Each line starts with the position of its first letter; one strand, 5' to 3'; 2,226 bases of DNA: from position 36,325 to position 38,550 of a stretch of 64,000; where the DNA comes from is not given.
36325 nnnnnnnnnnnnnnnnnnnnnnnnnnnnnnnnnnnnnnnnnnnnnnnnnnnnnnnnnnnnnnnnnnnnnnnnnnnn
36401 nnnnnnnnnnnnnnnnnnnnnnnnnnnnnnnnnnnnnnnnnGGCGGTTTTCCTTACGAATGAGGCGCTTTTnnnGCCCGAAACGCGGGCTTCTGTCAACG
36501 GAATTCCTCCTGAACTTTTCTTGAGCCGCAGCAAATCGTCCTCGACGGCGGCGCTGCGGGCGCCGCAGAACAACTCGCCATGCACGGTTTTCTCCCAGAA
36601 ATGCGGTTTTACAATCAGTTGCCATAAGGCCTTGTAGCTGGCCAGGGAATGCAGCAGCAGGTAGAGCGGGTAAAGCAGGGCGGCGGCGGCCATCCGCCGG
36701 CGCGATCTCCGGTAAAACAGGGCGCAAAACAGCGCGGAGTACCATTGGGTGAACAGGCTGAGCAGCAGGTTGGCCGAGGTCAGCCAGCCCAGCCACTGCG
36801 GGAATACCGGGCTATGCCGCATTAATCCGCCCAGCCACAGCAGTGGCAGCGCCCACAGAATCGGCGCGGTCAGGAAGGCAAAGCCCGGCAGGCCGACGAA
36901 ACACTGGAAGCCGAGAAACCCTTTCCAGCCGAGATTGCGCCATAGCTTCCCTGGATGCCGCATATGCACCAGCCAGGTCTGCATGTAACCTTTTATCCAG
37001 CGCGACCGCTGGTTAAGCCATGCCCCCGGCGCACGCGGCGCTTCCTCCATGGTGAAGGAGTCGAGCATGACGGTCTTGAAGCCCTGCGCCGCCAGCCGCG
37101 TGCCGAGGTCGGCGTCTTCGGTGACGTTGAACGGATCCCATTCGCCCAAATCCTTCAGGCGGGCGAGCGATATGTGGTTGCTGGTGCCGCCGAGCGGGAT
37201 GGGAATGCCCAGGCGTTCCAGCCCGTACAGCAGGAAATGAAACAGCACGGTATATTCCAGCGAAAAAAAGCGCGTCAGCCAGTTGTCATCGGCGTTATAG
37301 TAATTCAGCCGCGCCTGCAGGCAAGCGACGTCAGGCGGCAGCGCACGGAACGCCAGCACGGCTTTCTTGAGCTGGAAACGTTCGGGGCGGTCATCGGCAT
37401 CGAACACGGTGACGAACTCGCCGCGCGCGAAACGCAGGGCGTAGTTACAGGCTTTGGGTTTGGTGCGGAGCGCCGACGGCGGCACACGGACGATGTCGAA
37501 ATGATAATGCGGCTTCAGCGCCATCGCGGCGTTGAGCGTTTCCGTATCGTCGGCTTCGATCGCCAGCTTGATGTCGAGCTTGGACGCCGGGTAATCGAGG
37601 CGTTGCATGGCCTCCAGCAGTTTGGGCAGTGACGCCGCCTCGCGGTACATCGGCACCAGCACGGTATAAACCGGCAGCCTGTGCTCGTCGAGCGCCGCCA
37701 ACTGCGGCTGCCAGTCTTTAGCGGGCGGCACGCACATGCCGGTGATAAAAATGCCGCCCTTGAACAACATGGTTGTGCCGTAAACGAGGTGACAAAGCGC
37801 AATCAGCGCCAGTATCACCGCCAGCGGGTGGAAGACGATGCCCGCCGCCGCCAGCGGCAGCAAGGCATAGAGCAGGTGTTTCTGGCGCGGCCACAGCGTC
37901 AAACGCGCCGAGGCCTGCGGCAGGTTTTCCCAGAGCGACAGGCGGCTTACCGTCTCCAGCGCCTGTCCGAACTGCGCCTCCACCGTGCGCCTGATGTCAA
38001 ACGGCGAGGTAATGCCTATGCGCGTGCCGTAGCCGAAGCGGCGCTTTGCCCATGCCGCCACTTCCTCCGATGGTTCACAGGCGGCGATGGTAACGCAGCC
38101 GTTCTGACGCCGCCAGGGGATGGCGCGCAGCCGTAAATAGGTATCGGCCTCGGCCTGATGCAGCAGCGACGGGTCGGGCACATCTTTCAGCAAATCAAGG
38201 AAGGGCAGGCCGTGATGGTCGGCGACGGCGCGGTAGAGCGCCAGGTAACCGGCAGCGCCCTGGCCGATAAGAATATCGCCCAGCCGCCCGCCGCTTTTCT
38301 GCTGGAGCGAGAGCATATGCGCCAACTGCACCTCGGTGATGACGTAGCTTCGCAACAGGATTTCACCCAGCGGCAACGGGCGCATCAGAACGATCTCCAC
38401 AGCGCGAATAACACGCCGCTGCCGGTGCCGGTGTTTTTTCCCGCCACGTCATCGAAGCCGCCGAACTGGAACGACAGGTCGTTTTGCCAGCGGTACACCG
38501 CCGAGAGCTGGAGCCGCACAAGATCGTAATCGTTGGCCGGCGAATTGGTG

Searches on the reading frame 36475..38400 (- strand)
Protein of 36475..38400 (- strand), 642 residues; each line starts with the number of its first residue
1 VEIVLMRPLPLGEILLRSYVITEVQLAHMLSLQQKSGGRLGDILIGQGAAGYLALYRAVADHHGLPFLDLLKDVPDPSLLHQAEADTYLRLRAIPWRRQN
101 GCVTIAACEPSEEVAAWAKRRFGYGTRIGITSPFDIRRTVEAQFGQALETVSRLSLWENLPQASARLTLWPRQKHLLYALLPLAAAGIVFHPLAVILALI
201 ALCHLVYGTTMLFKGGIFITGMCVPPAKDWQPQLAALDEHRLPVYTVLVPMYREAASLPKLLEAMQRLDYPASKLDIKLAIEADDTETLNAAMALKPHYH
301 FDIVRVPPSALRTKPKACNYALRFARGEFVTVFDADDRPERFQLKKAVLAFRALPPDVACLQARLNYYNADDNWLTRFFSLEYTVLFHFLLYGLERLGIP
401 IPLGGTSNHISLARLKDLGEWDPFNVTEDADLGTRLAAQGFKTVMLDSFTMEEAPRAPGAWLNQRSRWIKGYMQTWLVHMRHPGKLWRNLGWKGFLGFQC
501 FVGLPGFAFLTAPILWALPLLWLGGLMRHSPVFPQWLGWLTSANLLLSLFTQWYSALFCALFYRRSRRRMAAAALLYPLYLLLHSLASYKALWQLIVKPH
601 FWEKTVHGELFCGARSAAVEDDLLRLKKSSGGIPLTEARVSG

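Call 21: search_protein_families(library=ncbifam, proteins=[window:36475-38400:-], max_evalue=0.00001)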
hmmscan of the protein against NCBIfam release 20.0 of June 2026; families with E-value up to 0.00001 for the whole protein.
window:36475-38400:- (642 aa): 9 families
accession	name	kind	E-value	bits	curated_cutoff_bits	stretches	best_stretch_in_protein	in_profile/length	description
TIGR03030.1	CelA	equivalog_domain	1.5e-17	62.9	699.1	1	193-516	86-423/714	UDP-forming cellulose synthase catalytic subunit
NF008558.0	PRK11498.1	equivalog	3.2e-12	45.2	992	1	229-516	259-547/872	UDP-forming cellulose synthase catalytic subunit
NF053729.1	c-di-GMP_motif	domain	8.4e-12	44.7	38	1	10-60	1-51/53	cyclic di-GMP-binding domain-containing protein, MshE-related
TIGR03965.1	mycofact_glyco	equivalog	6.9e-09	35.1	280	1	241-382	72-208/467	mycofactocin biosynthesis glycosyltransferase MftF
NF012033.0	PRK15489.1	equivalog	1.7e-08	33.1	537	1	7-113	489-595/703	glycosyl transferase family protein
TIGR03937.1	PgaC_IcaA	equivalog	2.2e-08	33.5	422.3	1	234-587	36-382/407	poly-beta-1,6-N-acetyl-D-glucosamine synthase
NF041865.1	EpsU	equivalog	5.9e-08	32.1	700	1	245-474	41-267/394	exopolysaccharide biosynthesis GT2 family glycosyltransferase EpsU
NF053846.1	glyco_with_XrtP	equivalog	2.5e-07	29.8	520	1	373-605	195-435/440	XrtP-associated glycosyltransferase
TIGR03111.1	glyc2_xrt_Gpos1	hypoth_equivalog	1.4e-06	27.3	363.95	1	240-361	46-165/439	TIGR03111 family XrtG-associated glycosyltransferase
